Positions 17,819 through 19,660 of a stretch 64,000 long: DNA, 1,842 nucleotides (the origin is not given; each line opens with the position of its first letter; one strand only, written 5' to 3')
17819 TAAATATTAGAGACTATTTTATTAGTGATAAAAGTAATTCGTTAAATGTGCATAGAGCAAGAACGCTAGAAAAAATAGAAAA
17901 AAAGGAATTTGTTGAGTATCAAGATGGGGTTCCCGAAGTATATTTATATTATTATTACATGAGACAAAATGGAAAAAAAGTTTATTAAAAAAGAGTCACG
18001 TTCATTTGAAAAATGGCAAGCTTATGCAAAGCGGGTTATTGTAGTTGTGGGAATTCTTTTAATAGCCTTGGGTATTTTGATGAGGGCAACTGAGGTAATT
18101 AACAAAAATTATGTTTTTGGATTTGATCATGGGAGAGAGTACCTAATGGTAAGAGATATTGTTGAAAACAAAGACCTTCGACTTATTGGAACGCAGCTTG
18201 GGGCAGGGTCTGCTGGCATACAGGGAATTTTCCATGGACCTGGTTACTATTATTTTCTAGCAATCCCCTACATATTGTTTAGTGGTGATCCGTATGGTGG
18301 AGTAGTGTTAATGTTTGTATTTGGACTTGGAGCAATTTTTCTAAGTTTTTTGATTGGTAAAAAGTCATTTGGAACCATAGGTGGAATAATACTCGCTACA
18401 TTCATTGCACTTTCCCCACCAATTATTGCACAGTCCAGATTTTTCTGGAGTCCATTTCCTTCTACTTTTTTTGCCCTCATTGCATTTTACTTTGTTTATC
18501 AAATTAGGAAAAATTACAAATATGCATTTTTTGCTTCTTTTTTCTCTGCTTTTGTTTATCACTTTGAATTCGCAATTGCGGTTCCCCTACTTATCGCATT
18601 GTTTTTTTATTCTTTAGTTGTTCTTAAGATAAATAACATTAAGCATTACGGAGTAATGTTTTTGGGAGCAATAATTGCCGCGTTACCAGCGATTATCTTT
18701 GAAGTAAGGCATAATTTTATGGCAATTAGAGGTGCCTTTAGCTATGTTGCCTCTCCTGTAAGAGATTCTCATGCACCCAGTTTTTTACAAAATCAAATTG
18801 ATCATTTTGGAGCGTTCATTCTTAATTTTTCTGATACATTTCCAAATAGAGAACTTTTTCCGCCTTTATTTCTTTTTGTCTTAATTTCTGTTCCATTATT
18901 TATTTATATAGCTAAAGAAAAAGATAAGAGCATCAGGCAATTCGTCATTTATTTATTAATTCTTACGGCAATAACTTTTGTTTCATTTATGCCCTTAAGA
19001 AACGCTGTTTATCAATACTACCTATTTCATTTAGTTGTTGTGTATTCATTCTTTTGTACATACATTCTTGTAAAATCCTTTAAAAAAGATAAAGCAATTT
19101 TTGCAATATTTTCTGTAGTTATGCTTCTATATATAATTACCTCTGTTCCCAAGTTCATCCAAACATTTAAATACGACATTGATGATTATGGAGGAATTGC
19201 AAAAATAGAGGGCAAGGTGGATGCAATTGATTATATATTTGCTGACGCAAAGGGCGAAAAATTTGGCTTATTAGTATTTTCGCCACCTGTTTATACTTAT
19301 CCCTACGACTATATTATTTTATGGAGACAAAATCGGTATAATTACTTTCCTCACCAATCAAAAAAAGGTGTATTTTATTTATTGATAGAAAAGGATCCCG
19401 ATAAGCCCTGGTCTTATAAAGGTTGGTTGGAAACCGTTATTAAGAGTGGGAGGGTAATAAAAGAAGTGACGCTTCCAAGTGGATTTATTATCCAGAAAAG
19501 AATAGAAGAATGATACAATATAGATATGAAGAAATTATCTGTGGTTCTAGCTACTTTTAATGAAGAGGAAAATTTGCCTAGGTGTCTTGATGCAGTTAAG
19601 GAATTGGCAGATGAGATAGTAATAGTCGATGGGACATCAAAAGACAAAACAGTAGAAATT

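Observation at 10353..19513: Tandem arrays of GT-C paralogs (group B and an ArnT-like pair)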

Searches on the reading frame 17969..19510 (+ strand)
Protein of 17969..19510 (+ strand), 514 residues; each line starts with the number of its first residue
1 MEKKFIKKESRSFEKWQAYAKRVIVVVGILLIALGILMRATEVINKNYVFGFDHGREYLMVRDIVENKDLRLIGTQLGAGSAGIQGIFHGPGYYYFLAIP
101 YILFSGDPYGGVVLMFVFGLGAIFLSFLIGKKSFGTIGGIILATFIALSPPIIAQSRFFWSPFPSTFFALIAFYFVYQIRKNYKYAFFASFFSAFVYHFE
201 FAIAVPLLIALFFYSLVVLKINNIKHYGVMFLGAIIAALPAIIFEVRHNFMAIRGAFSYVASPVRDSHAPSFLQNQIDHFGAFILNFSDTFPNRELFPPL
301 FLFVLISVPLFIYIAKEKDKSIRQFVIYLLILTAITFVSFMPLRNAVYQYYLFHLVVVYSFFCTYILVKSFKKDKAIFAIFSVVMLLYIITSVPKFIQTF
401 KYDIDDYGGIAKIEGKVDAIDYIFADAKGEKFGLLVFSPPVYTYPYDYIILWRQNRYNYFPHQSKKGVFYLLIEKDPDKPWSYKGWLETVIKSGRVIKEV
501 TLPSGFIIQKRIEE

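Call 4: search_protein_families(library=pfam, proteins=[window:17969-19510:+], max_evalue=0.1)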
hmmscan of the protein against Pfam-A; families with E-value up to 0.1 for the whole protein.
window:17969-19510:+ (514 aa): 0 families

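Call 5: search_protein_families(library=ncbifam, proteins=[window:17969-19510:+], max_evalue=0.1)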
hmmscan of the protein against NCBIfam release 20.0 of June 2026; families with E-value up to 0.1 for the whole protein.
window:17969-19510:+ (514 aa): 1 family
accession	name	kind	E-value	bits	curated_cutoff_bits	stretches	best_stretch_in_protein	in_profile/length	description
TIGR03663.1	TIGR03663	subfamily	0.0061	15.6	126.25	1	86-372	48-341/435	flippase activity-associated protein Agl23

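Call 13: find_homologous_proteins(query=window:17969-19510:+)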
Query window:17969-19510:+ (514 aa): 390 proteins with E <= 0.001 among 8000 candidates; the best 120 are listed.
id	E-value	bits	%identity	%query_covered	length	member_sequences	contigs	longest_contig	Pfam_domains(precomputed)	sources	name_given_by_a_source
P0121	0.0e+0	1132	100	100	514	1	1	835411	-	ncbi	-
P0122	1.2e-190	653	60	93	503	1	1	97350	PF13231.13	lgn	-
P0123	5.8e-171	588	55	100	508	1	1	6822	-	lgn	-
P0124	9.2e-171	587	55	97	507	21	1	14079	-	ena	-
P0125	4.5e-169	582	56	94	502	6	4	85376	-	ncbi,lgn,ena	-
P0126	8.8e-169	581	55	96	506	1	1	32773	-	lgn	-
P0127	4.4e-168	578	55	95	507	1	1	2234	-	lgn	-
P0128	1.4e-166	573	55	96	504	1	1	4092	-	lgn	-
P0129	7.0e-166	571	54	97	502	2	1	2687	-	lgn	-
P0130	2.3e-165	569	52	94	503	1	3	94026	-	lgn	-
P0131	4.4e-163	562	52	93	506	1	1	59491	-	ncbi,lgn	-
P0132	5.3e-162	558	51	96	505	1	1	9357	PF13231.13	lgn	-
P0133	6.6e-162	558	53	100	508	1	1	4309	PF13231.13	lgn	-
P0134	2.3e-161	556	50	96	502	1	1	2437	-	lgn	-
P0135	1.0e-159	551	52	93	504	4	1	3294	PF13231.13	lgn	-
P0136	4.8e-159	549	53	93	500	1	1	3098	PF13231.13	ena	-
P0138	2.0e-157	543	50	97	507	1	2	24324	PF13231.13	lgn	-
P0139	1.3e-156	541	52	96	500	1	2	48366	PF13231.13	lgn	-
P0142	7.3e-155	535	49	93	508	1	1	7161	PF13231.13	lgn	-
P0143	1.8e-154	533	51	96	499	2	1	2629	PF13231.13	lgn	-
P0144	2.4e-154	533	51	93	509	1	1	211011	PF13231.13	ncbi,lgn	-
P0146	7.5e-154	531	51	96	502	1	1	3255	PF13231.13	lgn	-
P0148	5.4e-153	529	51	97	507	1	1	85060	PF13231.13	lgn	-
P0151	5.8e-152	525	50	96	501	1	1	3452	PF13231.13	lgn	-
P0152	1.0e-151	524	50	94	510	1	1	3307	PF13231.13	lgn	-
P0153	1.0e-151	524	51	96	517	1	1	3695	PF13231.13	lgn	-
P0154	1.2e-151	524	52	93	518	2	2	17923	PF13231.13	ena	-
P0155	2.4e-151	523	49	95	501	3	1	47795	PF13231.13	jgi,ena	-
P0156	3.3e-151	523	50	93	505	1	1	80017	PF13231.13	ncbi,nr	ncbi:MAG: glycosyltransferase family 39 protein [Candidatus Levybacteria bacterium]|nr:glycosyltrans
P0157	5.7e-151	522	51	96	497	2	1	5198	PF13231.13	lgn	-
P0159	1.6e-150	520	51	94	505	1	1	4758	PF13231.13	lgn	-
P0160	3.1e-150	520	50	92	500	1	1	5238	PF13231.13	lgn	-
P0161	3.5e-150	519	48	96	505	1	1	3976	PF13231.13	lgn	-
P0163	8.1e-150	518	48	96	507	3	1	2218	PF13231.13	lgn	-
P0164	2.4e-149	517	50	93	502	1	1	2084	PF13231.13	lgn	-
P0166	7.5e-149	515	50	93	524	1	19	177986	PF13231.13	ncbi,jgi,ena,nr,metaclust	ncbi:MAG: hypothetical protein A2953_03360 [Candidatus Levybacteria bacterium RIFCSPLOWO2_01_FULL_36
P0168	1.1e-148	514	49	96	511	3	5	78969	PF13231.13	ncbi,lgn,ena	ncbi:MAG: glycosyltransferase family 39 protein [Patescibacteria group bacterium]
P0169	1.9e-148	514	54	93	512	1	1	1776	PF13231.13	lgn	-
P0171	4.2e-148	512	49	93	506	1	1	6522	PF13231.13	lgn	-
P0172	4.3e-148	512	49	92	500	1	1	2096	PF13231.13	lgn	-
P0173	4.6e-148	512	48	96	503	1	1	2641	PF02366.25,PF13231.13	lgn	-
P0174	7.0e-148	512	48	96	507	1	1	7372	PF13231.13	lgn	-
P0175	9.3e-148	511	50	94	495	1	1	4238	PF13231.13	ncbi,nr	ncbi:MAG: glycosyltransferase family 39 protein [Candidatus Levybacteria bacterium]|nr:glycosyltrans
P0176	1.5e-147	511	48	93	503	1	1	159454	PF13231.13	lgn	-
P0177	8.9e-147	508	49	94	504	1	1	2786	PF13231.13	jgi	-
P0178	1.1e-146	508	47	96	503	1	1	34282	PF13231.13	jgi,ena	-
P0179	2.4e-146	507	49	92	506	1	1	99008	PF13231.13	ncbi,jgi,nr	ncbi:hypothetical protein C4559_03350 [Candidatus Microgenomates bacterium]|nr:MAG: hypothetical pro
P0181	5.2e-146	506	47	93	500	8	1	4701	PF13231.13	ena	-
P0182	5.2e-146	506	50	96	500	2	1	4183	PF13231.13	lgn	-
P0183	7.7e-146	505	49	93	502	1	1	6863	PF13231.13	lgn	-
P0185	4.0e-145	503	48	95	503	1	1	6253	PF13231.13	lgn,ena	-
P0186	4.1e-145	503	50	93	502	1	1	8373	PF13231.13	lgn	-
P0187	4.4e-145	502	48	93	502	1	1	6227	PF13231.13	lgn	-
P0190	9.8e-145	501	49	93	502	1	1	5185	PF13231.13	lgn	-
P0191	1.1e-144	501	48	96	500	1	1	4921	PF13231.13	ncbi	-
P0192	1.1e-144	501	47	95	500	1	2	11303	PF13231.13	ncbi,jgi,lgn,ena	-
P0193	1.5e-144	501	49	93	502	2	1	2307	PF13231.13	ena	-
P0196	3.0e-144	500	48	94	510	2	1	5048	PF13231.13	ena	-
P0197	3.4e-144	500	48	93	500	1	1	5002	PF13231.13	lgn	-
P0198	5.6e-144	499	50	96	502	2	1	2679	PF13231.13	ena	-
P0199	5.8e-144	499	48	96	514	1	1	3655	PF13231.13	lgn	-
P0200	6.7e-144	499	49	93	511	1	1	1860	PF13231.13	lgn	-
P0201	8.5e-144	498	49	96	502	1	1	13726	PF13231.13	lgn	-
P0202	8.9e-144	498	48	97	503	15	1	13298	PF13231.13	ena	-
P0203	1.1e-143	498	47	96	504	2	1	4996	PF13231.13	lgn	-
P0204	1.4e-143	498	47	96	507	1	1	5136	PF13231.13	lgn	-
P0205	1.7e-143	497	50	93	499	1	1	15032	PF13231.13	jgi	jgi:4-amino-4-deoxy-L-arabinose transferase-like glycosyltransferase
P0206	2.4e-143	497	50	93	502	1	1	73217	PF13231.13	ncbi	-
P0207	3.1e-143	496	48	96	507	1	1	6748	PF13231.13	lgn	-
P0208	3.1e-143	496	50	92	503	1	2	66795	PF13231.13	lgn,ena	-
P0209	3.6e-143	496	49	94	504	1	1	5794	PF13231.13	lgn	-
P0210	3.8e-143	496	49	92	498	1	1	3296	PF13231.13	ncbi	-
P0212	4.4e-143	496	50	93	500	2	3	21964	PF13231.13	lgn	-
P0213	5.6e-143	496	47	96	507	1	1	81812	PF13231.13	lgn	-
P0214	6.4e-143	495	48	96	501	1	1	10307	PF13231.13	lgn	-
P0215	7.6e-143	495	47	93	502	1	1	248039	PF13231.13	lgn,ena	-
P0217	1.2e-142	494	47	93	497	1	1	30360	PF13231.13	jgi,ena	-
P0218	1.7e-142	494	48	95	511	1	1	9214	PF13231.13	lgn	-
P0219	2.0e-142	494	49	94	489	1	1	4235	PF13231.13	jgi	-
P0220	2.1e-142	494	51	94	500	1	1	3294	PF13231.13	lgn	-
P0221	2.1e-142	494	48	93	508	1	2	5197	PF13231.13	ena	-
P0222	2.6e-142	493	48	96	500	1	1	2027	PF13231.13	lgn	-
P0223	4.0e-142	493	50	96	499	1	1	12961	PF13231.13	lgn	-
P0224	6.6e-142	492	47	96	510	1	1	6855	PF13231.13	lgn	-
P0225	6.9e-142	492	49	96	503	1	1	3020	PF13231.13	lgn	-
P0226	7.4e-142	492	47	96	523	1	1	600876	PF13231.13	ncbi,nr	ncbi:MAG: glycosyltransferase family 39 protein [Candidatus Levybacteria bacterium]|nr:glycosyltrans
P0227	7.8e-142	492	48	93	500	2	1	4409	PF13231.13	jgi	jgi:4-amino-4-deoxy-L-arabinose transferase-like glycosyltransferase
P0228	1.1e-141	491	49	93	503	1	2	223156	PF13231.13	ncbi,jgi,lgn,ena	-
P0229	1.6e-141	491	46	96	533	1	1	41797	PF13231.13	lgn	-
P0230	1.6e-141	491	47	96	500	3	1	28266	PF13231.13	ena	-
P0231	1.9e-141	491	49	95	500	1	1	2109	PF13231.13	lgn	-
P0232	3.1e-141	490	47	96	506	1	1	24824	PF13231.13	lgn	-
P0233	3.8e-141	490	46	96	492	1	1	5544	PF13231.13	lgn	-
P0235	8.5e-141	488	49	96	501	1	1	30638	PF13231.13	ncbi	-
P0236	9.9e-141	488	47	98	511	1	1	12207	PF13231.13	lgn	-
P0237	2.0e-140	487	48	93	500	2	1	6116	PF13231.13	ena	-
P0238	2.1e-140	487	47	96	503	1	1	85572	PF13231.13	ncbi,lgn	-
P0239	2.1e-140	487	48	92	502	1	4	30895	PF13231.13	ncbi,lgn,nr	ncbi:MAG: glycosyltransferase family 39 protein [Candidatus Levybacteria bacterium]|nr:glycosyltrans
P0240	3.1e-140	487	48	94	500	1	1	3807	PF13231.13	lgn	-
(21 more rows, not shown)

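Call 23: search_solved_structures(query=A2, max_evalue=1)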
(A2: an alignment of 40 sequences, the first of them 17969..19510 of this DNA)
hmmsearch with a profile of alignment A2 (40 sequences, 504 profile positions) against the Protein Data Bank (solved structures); distinct sequences matched with E-value up to 1: 0.

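Call 27: find_encoding_contigs(protein=P0122, flank=10000, max_places=2)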
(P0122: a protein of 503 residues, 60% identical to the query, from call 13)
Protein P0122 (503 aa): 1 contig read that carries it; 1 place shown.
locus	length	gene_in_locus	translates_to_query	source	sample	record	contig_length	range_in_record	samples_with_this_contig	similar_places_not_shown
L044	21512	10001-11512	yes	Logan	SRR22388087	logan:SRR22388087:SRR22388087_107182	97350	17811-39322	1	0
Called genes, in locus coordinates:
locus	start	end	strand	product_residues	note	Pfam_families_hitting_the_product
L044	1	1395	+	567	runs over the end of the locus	-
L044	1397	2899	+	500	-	PF13231:PMT_2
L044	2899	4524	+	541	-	PF02366:PMT, PF13231:PMT_2 (weak)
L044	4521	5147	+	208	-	PF01209:Ubie_methyltran (weak), PF13489:Methyltransf_23, PF08241:Methyltransf_11, PF08242:Methyltransf_12, PF13649:Methyltransf_25, PF13847:Methyltransf_31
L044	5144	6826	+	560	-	PF02366:PMT (weak), PF13231:PMT_2 (weak)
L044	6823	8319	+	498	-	PF13231:PMT_2 (weak)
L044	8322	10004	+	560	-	PF13231:PMT_2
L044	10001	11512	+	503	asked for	PF13231:PMT_2 (weak)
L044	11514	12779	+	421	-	PF13231:PMT_2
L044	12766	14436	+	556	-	PF13231:PMT_2 (weak)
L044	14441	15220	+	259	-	PF00535:Glycos_transf_2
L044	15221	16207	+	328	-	PF00106:adh_short (weak), PF01073:3Beta_HSD, PF01370:Epimerase, PF02719:Polysacc_synt_2, PF04321:RmlD_sub_bind, PF05368:NmrA (faint), PF16363:GDP_Man_Dehyd, PF13460:NAD_binding_10 (weak), +1 more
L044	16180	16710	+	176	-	PF18915:DUF5667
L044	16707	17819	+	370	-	PF26314:MptA_B_family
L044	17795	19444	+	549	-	PF10131:PTPS_related (weak)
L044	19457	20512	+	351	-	PF13439:Glyco_transf_4, PF13579:Glyco_trans_4_4 (faint), PF00534:Glycos_transf_1, PF13692:Glyco_trans_1_4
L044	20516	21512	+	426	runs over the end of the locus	PF01943:Polysacc_synt, PF13440:Polysacc_synt_3, PF01554:MatE (weak)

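Call 28: find_encoding_contigs(protein=P0226, flank=10000, max_places=2)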
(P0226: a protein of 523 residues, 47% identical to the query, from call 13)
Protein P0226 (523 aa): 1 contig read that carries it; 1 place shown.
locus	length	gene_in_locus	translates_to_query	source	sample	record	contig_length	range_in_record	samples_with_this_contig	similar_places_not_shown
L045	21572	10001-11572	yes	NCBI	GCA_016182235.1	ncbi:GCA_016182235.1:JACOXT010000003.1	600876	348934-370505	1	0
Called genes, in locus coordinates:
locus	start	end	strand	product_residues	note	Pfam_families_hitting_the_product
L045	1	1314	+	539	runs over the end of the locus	PF02366:PMT (weak), PF13231:PMT_2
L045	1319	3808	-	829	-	PF09586:YfhO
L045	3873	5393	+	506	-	-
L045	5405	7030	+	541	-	PF02366:PMT, PF13231:PMT_2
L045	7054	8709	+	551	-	PF02366:PMT, PF13231:PMT_2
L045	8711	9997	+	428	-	-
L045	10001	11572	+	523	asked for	PF13231:PMT_2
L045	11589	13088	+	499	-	-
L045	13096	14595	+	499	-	PF13231:PMT_2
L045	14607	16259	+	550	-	PF10131:PTPS_related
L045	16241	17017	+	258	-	PF00535:Glycos_transf_2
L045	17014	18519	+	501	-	PF13231:PMT_2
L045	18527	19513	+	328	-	PF01073:3Beta_HSD, PF01370:Epimerase, PF02719:Polysacc_synt_2, PF04321:RmlD_sub_bind, PF07993:NAD_binding_4 (faint), PF13460:NAD_binding_10 (weak), PF16363:GDP_Man_Dehyd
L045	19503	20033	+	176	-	-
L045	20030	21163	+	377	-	PF26314:MptA_B_family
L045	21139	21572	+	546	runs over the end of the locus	PF10131:PTPS_related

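Call 35: predict_structure(alignment_id=A2)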
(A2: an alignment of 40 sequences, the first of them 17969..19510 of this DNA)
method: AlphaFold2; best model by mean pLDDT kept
length: 514 residues; sequences in the alignment: 40
mean_pLDDT: 90.3   pTM: 0.90
mean pLDDT of the five models: 90.3, 90.1, 90.1, 89.3, 88.7
residues with pLDDT >= 90: 347; 70-90: 141; 50-70: 23; < 50: 3
segments of 3 or more residues with pLDDT < 50: 79-81
pLDDT, mean of each block of 10 residues (from residue 1): 76 85 95 96 90 81 93 68 66 92 94 94 98 97 96 83 83 97 96 94 95 94 91 96 89 84 70 89 91 92 96 97 98 96 84 95 97 93 95 93 84 92 95 88 87 90 94 89 89 93 94 91
secondary structure, 60 per line:
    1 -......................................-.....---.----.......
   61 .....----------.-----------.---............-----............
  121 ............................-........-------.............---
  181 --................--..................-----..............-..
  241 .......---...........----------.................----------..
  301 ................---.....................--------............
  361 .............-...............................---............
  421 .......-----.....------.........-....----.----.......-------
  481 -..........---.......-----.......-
elements in order: H2-39 H41-45 H54-65 H92-103 H109-148 H150-157 H165-177 H183-198 H201-218 H224-237 H239-247 H251-261 H272-288 H299-316 H320-340 H349-373 H375-405 H413-427 E433-437 H444-452 H454-457 E467-473 H482-491 E495-501 E507-513

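Call 43: fold_search(model_id=the predicted structure, library=pdb)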
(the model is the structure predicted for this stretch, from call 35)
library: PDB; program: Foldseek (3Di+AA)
matches with E <= 10: 348; with E <= 0.001: 16
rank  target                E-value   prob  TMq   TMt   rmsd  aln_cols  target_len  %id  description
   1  5f15                  2.1e-07  1.00  0.56  0.53   8.4       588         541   12  Crystal Structure of ArnT from Cupriavidus metallidurans bound to Undecaprenyl phosphate (released 2016-02-17)
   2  8pn9_A                5.9e-06  1.00  0.50  0.41  11.1       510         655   14  Structure of human oligosaccharyltransferase OST-A complex bound to NGI-1 (released 2024-05-08)
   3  5ezm                  8.0e-06  1.00  0.54  0.52   9.2       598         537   10  Crystal Structure of ArnT from Cupriavidus metallidurans in the apo state (released 2016-02-17)
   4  8agb_A                1.7e-05  1.00  0.48  0.40  13.0       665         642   14  Structure of yeast oligosaccharylransferase complex with lipid-linked oligosaccharide bound (released 2022-12-07)
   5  7oci_F                2.1e-05  1.00  0.53  0.44  11.2       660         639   14  Cryo-EM structure of yeast Ost6p containing oligosaccharyltransferase complex (released 2022-02-16)
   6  9s6t_A                2.9e-05  1.00  0.55  0.58   7.6       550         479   12  Ternary cryo-EM structure of chicken ALG12 with Dol25-PP-GlcNAc2Man7, Dol25-P-Man, and Fab (released 2026-03-18)
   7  6c26_A                3.4e-05  1.00  0.52  0.44  12.2       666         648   13  The Cryo-EM structure of a eukaryotic oligosaccharyl transferase complex (released 2018-01-31)
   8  6s7t_A                3.7e-05  1.00  0.43  0.33  10.9       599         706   11  Cryo-EM structure of human oligosaccharyltransferase complex OST-B (released 2019-12-18)
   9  6gxc_A                1.1e-04  1.00  0.41  0.32  10.3       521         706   12  Bacterial oligosaccharyltransferase PglB in complex with an inhibitory peptide and a reactive lipid-linked oligosaccha (released 2018-11-14)
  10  6s7o_A                1.2e-04  1.00  0.40  0.33  13.7       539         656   13  Cryo-EM structure of human oligosaccharyltransferase complex OST-A (released 2019-12-18)
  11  8if8_C                1.3e-04  1.00  0.40  0.36  15.5       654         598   10  Arabinosyltransferase AftA (released 2023-05-31)
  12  8if8_B                1.7e-04  1.00  0.44  0.39  10.2       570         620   12  Arabinosyltransferase AftA (released 2023-05-31)
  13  3wak                  2.8e-04  1.00  0.45  0.29  12.4       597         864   13  Crystal structure of the Archaeoglobus fulgidus oligosaccharyltransferase (O29867_ARCFU) in the apo form (released 2013-10-30)
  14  9s6s_A                3.4e-04  1.00  0.53  0.51   9.1       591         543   11  Ternary cryo-EM structure of human ALG9 with Dol25-PP-GlcNAc2Man6, Dol25-P-Man and Fab (released 2026-03-18)
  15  3waj                  3.4e-04  1.00  0.46  0.32  13.5       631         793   14  Crystal structure of the Archaeoglobus fulgidus oligosaccharyltransferase (O29867_ARCFU) complex with Zn and sulfate (released 2013-10-30)
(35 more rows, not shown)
